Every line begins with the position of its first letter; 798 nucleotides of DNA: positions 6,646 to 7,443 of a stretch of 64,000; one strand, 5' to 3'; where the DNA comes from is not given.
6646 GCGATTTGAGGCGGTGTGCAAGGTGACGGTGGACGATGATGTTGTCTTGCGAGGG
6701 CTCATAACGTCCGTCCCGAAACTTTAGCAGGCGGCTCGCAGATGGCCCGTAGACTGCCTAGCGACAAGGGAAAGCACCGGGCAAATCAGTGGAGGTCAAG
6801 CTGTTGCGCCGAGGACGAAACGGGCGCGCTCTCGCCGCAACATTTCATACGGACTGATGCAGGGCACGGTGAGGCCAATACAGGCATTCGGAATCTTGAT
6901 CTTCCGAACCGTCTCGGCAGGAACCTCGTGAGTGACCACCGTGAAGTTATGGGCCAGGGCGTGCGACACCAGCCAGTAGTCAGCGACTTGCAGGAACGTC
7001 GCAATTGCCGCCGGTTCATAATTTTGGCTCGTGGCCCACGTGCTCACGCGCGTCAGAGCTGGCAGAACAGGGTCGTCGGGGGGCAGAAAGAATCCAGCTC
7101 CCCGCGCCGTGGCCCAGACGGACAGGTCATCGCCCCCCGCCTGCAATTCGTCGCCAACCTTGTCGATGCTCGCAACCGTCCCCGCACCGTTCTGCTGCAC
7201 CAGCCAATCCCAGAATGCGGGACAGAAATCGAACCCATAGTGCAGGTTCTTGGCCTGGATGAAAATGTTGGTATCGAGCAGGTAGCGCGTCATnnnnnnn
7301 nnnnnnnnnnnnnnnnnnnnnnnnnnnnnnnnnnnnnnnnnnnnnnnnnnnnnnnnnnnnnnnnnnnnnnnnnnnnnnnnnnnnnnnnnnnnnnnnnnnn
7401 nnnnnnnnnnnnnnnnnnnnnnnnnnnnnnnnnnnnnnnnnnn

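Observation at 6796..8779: Tripartite, translationally coupled HigA-like HTH / HTH-ImmA-IrrE peptidase / DUF4411 PIN-like module: candidate toxin-antitoxin or phage-defence system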

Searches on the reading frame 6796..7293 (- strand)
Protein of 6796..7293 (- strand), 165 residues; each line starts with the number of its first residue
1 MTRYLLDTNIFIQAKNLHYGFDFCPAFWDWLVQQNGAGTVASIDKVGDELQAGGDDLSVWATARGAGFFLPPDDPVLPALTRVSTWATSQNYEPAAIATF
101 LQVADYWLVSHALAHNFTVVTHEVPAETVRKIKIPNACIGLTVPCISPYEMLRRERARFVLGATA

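Call 4: search_protein_families(library=pfam, proteins=[window:6796-7293:-], max_evalue=0.01)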
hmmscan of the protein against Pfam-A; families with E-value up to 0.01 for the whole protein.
window:6796-7293:- (165 aa): 1 family
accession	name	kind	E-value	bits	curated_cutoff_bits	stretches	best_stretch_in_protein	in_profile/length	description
PF14367.12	DUF4411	-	2.5e-53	180.5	23.5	1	4-159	1-159/159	Domain of unknown function (DUF4411)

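Call 5: search_protein_families(library=padloc, proteins=[window:6796-7293:-], max_evalue=0.01)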
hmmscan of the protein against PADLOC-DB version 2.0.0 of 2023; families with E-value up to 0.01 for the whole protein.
window:6796-7293:- (165 aa): 0 families

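Call 7: search_protein_families(library=ncbifam, proteins=[window:6796-7293:-], max_evalue=0.01)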
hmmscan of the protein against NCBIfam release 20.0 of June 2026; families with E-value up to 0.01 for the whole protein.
window:6796-7293:- (165 aa): 0 families

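Call 15: find_encoding_contigs(protein=window:6796-7293:-, flank=10000, max_places=10)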
Protein window:6796-7293:- (165 aa): 3 contigs read that carry it; 3 places shown.
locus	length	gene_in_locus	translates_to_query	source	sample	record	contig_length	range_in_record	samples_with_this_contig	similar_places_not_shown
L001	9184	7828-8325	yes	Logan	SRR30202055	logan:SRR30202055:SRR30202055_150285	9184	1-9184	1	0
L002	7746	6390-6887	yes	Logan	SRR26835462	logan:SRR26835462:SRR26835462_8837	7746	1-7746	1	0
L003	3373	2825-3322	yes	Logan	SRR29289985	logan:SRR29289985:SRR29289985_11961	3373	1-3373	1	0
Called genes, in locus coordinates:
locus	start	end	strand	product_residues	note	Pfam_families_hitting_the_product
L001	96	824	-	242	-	PF00440:TetR_N (faint)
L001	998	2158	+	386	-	PF00108:Thiolase_N (faint), PF22691:Thiolase_C_1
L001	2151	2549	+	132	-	PF12172:zf-ChsH2, PF01796:OB_ChsH2_C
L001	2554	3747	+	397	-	PF01546:Peptidase_M20, PF07687:M20_dimer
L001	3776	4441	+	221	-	PF03737:RraA-like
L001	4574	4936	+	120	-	-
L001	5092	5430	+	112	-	-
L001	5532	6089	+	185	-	PF13532:2OG-FeII_Oxy_2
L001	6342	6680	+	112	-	PF01381:HTH_3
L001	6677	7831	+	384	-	PF06114:Peptidase_M78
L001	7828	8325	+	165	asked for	PF14367:DUF4411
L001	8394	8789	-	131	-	-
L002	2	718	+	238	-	?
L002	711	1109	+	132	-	PF12172:zf-ChsH2, PF01796:OB_ChsH2_C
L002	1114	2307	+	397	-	PF01546:Peptidase_M20, PF07687:M20_dimer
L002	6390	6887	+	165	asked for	PF14367:DUF4411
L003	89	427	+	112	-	-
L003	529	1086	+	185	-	PF13532:2OG-FeII_Oxy_2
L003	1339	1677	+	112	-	PF01381:HTH_3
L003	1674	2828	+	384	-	PF06114:Peptidase_M78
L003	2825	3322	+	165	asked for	PF14367:DUF4411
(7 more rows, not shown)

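Call 16: find_homologous_proteins(query=window:6796-7293:-)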
Query window:6796-7293:- (165 aa): 7923 proteins with E <= 0.001 among 8000 candidates; the best 120 are listed.
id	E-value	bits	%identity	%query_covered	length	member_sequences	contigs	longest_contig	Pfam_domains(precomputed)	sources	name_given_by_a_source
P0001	5.2e-109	379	100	100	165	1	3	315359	PF14367.13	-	-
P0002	2.0e-106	371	98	100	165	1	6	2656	PF14367.13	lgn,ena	-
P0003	5.1e-106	370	98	100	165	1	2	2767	PF14367.13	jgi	jgi:hypothetical protein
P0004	4.4e-97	340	90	99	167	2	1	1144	PF14367.13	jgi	jgi:hypothetical protein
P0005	1.1e-94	333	88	100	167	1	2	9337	PF14367.13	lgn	-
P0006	2.7e-93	328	85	100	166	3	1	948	PF14367.13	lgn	-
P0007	2.8e-93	328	86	98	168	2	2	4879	PF14367.13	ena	-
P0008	6.3e-93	327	86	98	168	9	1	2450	PF14367.13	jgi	jgi:Domain of unknown function (DUF4411)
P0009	7.2e-93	327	87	98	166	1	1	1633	PF14367.13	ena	-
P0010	2.8e-92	325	85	100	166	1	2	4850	PF14367.13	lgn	-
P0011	3.2e-92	325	86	98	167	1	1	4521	PF14367.13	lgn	-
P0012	3.5e-92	325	85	99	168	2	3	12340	PF14367.13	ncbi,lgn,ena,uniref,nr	ncbi:DUF4411 family protein [uncultured Rhodoblastus sp.]|uniref:DUF4411 family protein n=1 Tax=uncu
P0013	6.2e-92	324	84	99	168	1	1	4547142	PF14367.13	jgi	jgi:hypothetical protein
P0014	1.4e-91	323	85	100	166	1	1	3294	PF14367.13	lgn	-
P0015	1.4e-91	322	84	100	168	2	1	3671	PF14367.13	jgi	jgi:predicted nucleic acid-binding protein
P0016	2.4e-91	322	85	100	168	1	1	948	PF14367.13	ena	-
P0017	2.6e-91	322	86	98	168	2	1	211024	PF14367.13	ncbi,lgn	ncbi:MAG: DUF4411 family protein [Pseudomonadota bacterium]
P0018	2.8e-91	322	84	98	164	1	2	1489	PF14367.13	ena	-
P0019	3.5e-91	321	86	98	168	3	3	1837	PF14367.13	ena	-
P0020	4.7e-91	321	85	98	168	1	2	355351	PF14367.13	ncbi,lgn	ncbi:MAG: DUF4411 family protein [Pseudomonadota bacterium]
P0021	5.1e-91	321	85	99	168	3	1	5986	PF14367.13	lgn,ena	-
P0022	7.8e-91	320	84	99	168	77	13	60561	PF14367.13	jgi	jgi:predicted nucleic acid-binding protein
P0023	8.5e-91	320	82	99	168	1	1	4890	PF14367.13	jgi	jgi:hypothetical protein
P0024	9.1e-91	320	84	98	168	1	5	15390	PF14367.13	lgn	-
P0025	1.6e-90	319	85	98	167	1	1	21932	PF14367.13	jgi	jgi:hypothetical protein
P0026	2.8e-90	318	84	98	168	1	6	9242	PF14367.13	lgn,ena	-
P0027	3.1e-90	318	83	98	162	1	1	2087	PF14367.13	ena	-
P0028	3.5e-90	318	84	98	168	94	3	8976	PF14367.13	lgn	-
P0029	3.9e-90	318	84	99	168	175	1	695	PF14367.13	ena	-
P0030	4.8e-90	318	83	99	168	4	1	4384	PF14367.13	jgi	jgi:predicted nucleic acid-binding protein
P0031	6.0e-90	317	82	100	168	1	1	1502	PF14367.13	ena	-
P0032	6.2e-90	317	83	99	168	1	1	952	PF14367.13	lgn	-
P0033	1.1e-89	316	83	99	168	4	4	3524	PF14367.13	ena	-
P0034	1.1e-89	316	83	98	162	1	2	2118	PF14367.13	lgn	-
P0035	1.5e-89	316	82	100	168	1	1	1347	PF14367.13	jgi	-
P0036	1.6e-89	316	83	98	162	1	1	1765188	PF14367.13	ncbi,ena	-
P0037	1.7e-89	316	84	98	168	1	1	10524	PF14367.13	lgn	-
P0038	1.7e-89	316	83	98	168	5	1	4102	PF14367.13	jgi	jgi:predicted nucleic acid-binding protein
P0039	1.7e-89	316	82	100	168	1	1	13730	PF14367.13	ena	-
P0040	2.2e-89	315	83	99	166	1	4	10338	PF14367.13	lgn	-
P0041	3.4e-89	315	83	98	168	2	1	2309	PF14367.13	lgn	-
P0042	3.7e-89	315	84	98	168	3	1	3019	PF14367.13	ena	-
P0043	4.5e-89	314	82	99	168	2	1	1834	PF14367.13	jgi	-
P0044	4.6e-89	314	83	98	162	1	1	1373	PF14367.13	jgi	jgi:hypothetical protein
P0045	7.8e-89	314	83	100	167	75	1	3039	PF14367.13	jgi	jgi:predicted nucleic acid-binding protein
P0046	8.4e-89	313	81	98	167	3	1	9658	PF14367.13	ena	-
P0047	1.1e-88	313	83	98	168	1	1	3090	PF14367.13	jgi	-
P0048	1.5e-88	313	80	99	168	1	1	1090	PF14367.13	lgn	-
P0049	1.5e-88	313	80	100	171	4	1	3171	PF14367.13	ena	-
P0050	1.8e-88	312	83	98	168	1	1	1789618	PF14367.13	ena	-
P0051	1.9e-88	312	80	100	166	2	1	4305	PF14367.13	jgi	jgi:hypothetical protein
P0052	1.9e-88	312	83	98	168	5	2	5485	PF14367.13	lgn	-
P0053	2.3e-88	312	83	98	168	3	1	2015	PF14367.13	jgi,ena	jgi:predicted nucleic acid-binding protein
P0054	4.8e-88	311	83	98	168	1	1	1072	PF14367.13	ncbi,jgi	jgi:hypothetical protein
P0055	5.5e-88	311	81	98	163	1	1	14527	PF14367.13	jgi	jgi:hypothetical protein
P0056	5.8e-88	311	81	98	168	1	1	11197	PF14367.13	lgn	-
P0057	6.6e-88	311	82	99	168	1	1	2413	PF14367.13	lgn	-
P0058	7.8e-88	310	83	98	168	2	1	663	PF14367.13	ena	-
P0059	8.9e-88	310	80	99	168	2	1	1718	PF14367.13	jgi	jgi:predicted nucleic acid-binding protein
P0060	9.3e-88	310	82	98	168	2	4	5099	PF14367.13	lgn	-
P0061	9.8e-88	310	83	99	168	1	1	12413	PF14367.13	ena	-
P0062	9.9e-88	310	83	98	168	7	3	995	PF14367.13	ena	-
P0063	1.1e-87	310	82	99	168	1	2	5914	PF14367.13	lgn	-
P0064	1.4e-87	309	80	99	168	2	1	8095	PF14367.13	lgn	-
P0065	1.5e-87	309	82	99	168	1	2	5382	PF14367.13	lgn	-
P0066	1.6e-87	309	80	98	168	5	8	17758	PF14367.13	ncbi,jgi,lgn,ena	jgi:predicted nucleic acid-binding protein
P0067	1.8e-87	309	82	99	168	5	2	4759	PF14367.13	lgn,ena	-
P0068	1.9e-87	309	78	100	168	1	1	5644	PF14367.13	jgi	jgi:hypothetical protein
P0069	2.0e-87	309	81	98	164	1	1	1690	PF14367.13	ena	-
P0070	2.5e-87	309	82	99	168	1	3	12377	PF14367.13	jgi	jgi:hypothetical protein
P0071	2.8e-87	309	79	100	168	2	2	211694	PF14367.13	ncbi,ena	-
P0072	3.8e-87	308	81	100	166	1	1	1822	PF14367.13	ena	-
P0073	4.0e-87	308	79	100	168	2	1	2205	PF14367.13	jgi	jgi:hypothetical protein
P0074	4.2e-87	308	81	99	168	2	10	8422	PF14367.13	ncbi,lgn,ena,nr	ncbi:MAG: DUF4411 family protein [Roseomonas sp.]|nr:DUF4411 family protein [Roseomonas sp.] MCA3406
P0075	4.9e-87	308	80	99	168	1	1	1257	PF14367.13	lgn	-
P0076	5.2e-87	308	80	100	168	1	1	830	PF14367.13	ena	-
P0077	5.4e-87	308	79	99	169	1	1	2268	PF14367.13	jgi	jgi:hypothetical protein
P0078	5.5e-87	308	81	100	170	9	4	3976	PF14367.13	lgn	-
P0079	6.1e-87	307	83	98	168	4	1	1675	PF14367.13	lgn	-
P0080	6.7e-87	307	81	98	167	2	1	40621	PF14367.13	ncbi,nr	ncbi:MAG: DUF4411 family protein [Rhodospirillales bacterium]|nr:DUF4411 family protein [Rhodospiril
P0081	9.4e-87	307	82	98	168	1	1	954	PF14367.13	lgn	-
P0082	1.1e-86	307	81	99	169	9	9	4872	PF14367.13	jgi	jgi:predicted nucleic acid-binding protein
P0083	1.2e-86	306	80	99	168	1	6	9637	PF14367.13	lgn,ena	-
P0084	1.2e-86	306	80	98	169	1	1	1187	PF14367.13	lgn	-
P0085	1.8e-86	306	79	100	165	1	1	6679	PF14367.13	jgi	jgi:hypothetical protein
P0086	2.3e-86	306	81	98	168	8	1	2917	PF14367.13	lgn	-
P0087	2.6e-86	305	80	98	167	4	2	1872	PF14367.13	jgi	jgi:hypothetical protein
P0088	2.8e-86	305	80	99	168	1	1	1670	PF14367.13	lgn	-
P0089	2.8e-86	305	82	96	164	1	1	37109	PF14367.13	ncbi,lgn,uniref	ncbi:DUF4411 family protein [Phenylobacterium sp.]|uniref:DUF4411 family protein n=1 Tax=Phenylobact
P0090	2.9e-86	305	80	99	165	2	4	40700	PF14367.13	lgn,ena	-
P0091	3.0e-86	305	81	99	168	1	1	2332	PF14367.13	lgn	-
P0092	3.4e-86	305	80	97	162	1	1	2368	PF14367.13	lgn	-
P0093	3.5e-86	305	80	97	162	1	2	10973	PF14367.13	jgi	-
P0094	3.6e-86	305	80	98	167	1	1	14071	PF14367.13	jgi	jgi:Domain of unknown function (DUF4411)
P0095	3.8e-86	305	78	98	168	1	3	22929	PF14367.13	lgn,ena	-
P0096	3.8e-86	305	80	98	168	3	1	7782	PF14367.13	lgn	-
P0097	4.0e-86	305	80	98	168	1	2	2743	PF14367.13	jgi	jgi:predicted nucleic acid-binding protein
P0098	4.7e-86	305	80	100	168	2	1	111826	PF14367.13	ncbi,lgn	-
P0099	4.8e-86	305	79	100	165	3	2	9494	PF14367.13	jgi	jgi:Domain of unknown function (DUF4411)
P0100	4.9e-86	305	79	99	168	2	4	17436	PF14367.13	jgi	-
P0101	5.9e-86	304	81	98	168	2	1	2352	PF14367.13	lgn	-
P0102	6.5e-86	304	81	100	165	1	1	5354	PF14367.13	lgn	-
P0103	7.3e-86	304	82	96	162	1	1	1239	PF14367.13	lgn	-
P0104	7.5e-86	304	81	98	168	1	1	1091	PF14367.13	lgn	-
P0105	8.0e-86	304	81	97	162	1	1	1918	PF14367.13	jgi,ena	-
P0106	9.6e-86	304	80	98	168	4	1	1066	PF14367.13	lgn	-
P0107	1.1e-85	303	81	98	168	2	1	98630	PF14367.13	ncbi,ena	-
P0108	1.4e-85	303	79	99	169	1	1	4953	PF14367.13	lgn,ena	-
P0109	1.6e-85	303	79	98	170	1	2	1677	PF14367.13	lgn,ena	-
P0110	1.6e-85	303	80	99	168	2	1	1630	PF14367.13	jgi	-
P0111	1.7e-85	303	81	100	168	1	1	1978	PF14367.13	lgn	-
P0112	2.0e-85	303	78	99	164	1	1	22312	PF14367.13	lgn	-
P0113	2.0e-85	302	80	98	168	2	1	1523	PF14367.13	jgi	-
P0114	2.0e-85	302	82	100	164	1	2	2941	PF14367.13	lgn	-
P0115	2.1e-85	302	81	98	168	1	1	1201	PF14367.13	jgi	jgi:hypothetical protein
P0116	2.2e-85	302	79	100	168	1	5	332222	PF14367.13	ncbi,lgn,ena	-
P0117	2.8e-85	302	80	98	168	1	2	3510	PF14367.13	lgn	-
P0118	3.2e-85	302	78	99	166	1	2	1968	PF14367.13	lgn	-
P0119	3.2e-85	302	79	99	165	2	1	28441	PF14367.13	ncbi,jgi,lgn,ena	jgi:hypothetical protein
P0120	3.4e-85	302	78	98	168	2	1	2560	PF14367.13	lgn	-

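Call 18: find_related_loci(query=A1, collection=genome_contigs, flank=6000)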
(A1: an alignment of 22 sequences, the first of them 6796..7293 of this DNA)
Query A1 (165 aa) in genome_contigs; peptide patterns used: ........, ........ (x = any residue, [..] = any of these).
530 stretches matched a pattern; 511 encode a relative of the query (tblastn E <= 1e-3); the best 80 are kept; 80 distinct loci.
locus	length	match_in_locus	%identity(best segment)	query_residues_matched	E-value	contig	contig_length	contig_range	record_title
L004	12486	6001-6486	86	1-162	2e-95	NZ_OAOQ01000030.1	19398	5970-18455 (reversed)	Cereibacter ovatus strain JA234, whole genome shotgun sequence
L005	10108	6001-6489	85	1-163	2e-95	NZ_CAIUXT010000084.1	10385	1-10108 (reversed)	MAG: uncultured Rhodoblastus sp. isolate I3-5_bin-002, whole genome shotgun sequence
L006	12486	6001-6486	86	1-162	7e-95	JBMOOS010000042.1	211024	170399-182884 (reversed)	MAG: Pseudomonadota bacterium isolate Betzabe_MAG108 MAG108_42, whole genome shotgun sequence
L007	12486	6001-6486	85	1-162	2e-94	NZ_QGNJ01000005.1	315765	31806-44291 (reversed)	Oleisolibacter albus strain NAU-10 Scaffold5, whole genome shotgun sequence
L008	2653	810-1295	85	1-162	3e-97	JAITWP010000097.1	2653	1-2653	MAG: Azoarcus sp. isolate Xx448_bin25 k119_173187, whole genome shotgun sequence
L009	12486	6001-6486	84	1-162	3e-94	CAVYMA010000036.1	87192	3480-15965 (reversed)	MAG: uncultured Alphaproteobacteria bacterium isolate MFD09730.bin.3.121 genome assembly, contig: contig_609, whole geno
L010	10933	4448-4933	85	1-162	3e-94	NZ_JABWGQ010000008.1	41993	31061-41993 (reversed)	Sphingopyxis sp. LK2115 1203, whole genome shotgun sequence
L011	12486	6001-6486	83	1-162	1e-93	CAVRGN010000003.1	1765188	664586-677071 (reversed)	MAG: uncultured Alphaproteobacteria bacterium isolate MFD05442.bin.1.324 genome assembly, contig: contig_32709, whole ge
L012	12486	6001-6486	85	1-162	1e-93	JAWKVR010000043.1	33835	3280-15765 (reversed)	MAG: Geminicoccaceae bacterium isolate BC1.204 BC1.204.fa-43, whole genome shotgun sequence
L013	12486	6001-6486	85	1-162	1e-93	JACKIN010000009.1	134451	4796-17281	MAG: Geminicoccaceae bacterium isolate HK-STAS-PROT-11 HK-STAS-PROT-11_9, whole genome shotgun sequence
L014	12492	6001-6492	84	1-164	1e-93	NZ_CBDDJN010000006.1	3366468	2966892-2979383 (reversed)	MAG: Reyranella sp. isolate 580361a6-c49d-4e22-a59f-4d14db310f9d contig_6, whole genome shotgun sequence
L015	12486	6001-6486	83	1-162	1e-93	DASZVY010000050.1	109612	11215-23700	MAG TPA_asm: Nitrobacter sp. isolate SMAG_U6143 k141_497145, whole genome shotgun sequence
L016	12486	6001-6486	83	1-162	9e-93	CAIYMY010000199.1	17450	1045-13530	MAG: uncultured Rhodospirillales bacterium isolate Loclat_bin-08675 genome assembly, contig: bin-08675:199/220, whole ge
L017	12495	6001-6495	80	1-165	4e-93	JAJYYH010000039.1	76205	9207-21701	MAG: Proteobacteria bacterium isolate FK3.bin97 NODE_550_length_76205_cov_13.690909, whole genome shotgun sequence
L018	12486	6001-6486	83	1-162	1e-92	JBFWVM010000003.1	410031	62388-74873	MAG: Parvibaculaceae bacterium isolate CA_2019_TPBF_94 NODE_187_length_410031_cov_10.038355_TPBF, whole genome shotgun s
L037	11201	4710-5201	78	1-164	3e-87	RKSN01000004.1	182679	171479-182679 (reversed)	Chakrabartia godavariana strain PRB40 NODE_4_length_182679_cov_451.552120, whole genome shotgun sequence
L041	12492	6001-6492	78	1-164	2e-87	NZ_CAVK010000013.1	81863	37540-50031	Sphingobium indicum BiD32, whole genome shotgun sequence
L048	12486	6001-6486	78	1-162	3e-86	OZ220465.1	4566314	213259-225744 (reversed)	MAG: Alphaproteobacteria bacterium isolate 2e117dc1-b724-48be-a0dc-3928aadd10ea genome assembly, chromosome: 1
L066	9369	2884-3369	75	1-162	5e-85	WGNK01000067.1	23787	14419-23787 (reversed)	MAG: Azospirillum sp. isolate RI_112 c_000000190404, whole genome shotgun sequence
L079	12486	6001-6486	75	1-162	1e-83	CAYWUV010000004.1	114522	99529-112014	MAG TPA_asm: uncultured Bryobacterales bacterium isolate SRP109090_co2_27 genome assembly, contig: NODE_143_length_11452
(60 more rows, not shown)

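Call 30: search_protein_families(library=pfam, proteins=[L066:3315-6578:+, L048:2253-4430:+, L007:1292-3559:+, L018:6504-7271:+, L041:4052-4405:+, L037:5490-6596:+, L079:2650-3357:+], max_evalue=0.001)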
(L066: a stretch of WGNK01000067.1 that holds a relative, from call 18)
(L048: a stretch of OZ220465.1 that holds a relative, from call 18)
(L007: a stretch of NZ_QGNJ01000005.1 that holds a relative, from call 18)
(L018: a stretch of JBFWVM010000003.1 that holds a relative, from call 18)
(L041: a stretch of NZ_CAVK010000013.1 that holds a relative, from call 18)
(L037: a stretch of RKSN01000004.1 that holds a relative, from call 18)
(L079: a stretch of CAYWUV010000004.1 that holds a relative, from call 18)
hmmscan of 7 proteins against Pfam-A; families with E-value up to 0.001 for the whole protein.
L066:3315-6578:+ (1087 aa): 5 families
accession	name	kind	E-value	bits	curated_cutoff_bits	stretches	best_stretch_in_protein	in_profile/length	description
PF11867.13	T1RH-like_C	-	1.3e-121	406.5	26.8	1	736-1081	3-328/329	Type I restriction enzyme HindI endonuclease subunit-like, C-terminal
PF18766.7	SWI2_SNF2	-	2.9e-78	262.9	26.7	1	300-548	1-220/221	SWI2/SNF2 ATPase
PF04313.20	HSDR_N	-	1.1e-45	156.4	25.1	1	29-242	2-198/198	Type I restriction enzyme R protein N terminus (HSDR_N)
PF22679.2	T1R_D3-like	-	1.9e-21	77.6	27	1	652-718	88-156/158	Type I restriction enzyme subunit R domain 3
PF04851.21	ResIII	-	4.2e-16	59.7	22.5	1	300-481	7-163/164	Type III restriction enzyme, res subunit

L048:2253-4430:+ (725 aa): 6 families
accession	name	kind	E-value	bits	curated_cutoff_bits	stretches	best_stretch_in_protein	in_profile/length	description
PF01609.27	DDE_Tnp_1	-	1e-33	117.2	23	1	553-707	4-198/200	Transposase DDE domain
PF13340.11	DUF4096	-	3.5e-27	94.9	34.3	1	463-532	1-72/76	Putative transposase of IS4/5 family (DUF4096)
PF01420.25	Methylase_S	-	1.5e-11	45.3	22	1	205-292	83-167/168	Type I restriction modification DNA specificity domain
PF13586.12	DDE_Tnp_1_2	-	1.1e-07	32.6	29.2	1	628-699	1-74/86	Transposase DDE domain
PF01909.29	NTP_transf_2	-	3.1e-05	24.7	21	1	13-67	3-59/93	Nucleotidyltransferase domain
PF22600.2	MTPAP-like_central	-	6.6e-05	23.5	27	1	11-54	25-68/139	Poly(A) RNA polymerase, mitochondrial-like, central palm domain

L007:1292-3559:+ (755 aa): 2 families
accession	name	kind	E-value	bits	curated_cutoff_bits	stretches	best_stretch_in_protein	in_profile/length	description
PF02384.22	N6_Mtase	-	9.1e-105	350.8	20.4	1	385-715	3-311/311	N-6 DNA Methylase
PF12161.14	HsdM_N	-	1.9e-27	97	24.5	1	246-361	2-118/135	HsdM N-terminal domain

L018:6504-7271:+ (255 aa): 1 family
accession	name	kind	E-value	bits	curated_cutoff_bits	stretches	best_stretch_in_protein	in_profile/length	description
PF14355.11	Abi_C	-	1.5e-10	41.5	24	1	84-157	3-82/83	Abortive infection C-terminus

L041:4052-4405:+ (117 aa): 1 family
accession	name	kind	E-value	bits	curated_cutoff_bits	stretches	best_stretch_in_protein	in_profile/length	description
PF04014.23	MazE_antitoxin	-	4.9e-09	36.4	24.7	1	40-83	1-45/48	Antidote-toxin recognition MazE, bacterial antitoxin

L037:5490-6596:+ (368 aa): 1 family
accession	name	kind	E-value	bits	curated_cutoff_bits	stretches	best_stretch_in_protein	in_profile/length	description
PF10686.14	YAcAr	-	1.3e-23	83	28.2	1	216-281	1-65/66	YspA, cpYpsA-related SLOG family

L079:2650-3357:+ (235 aa): 0 families
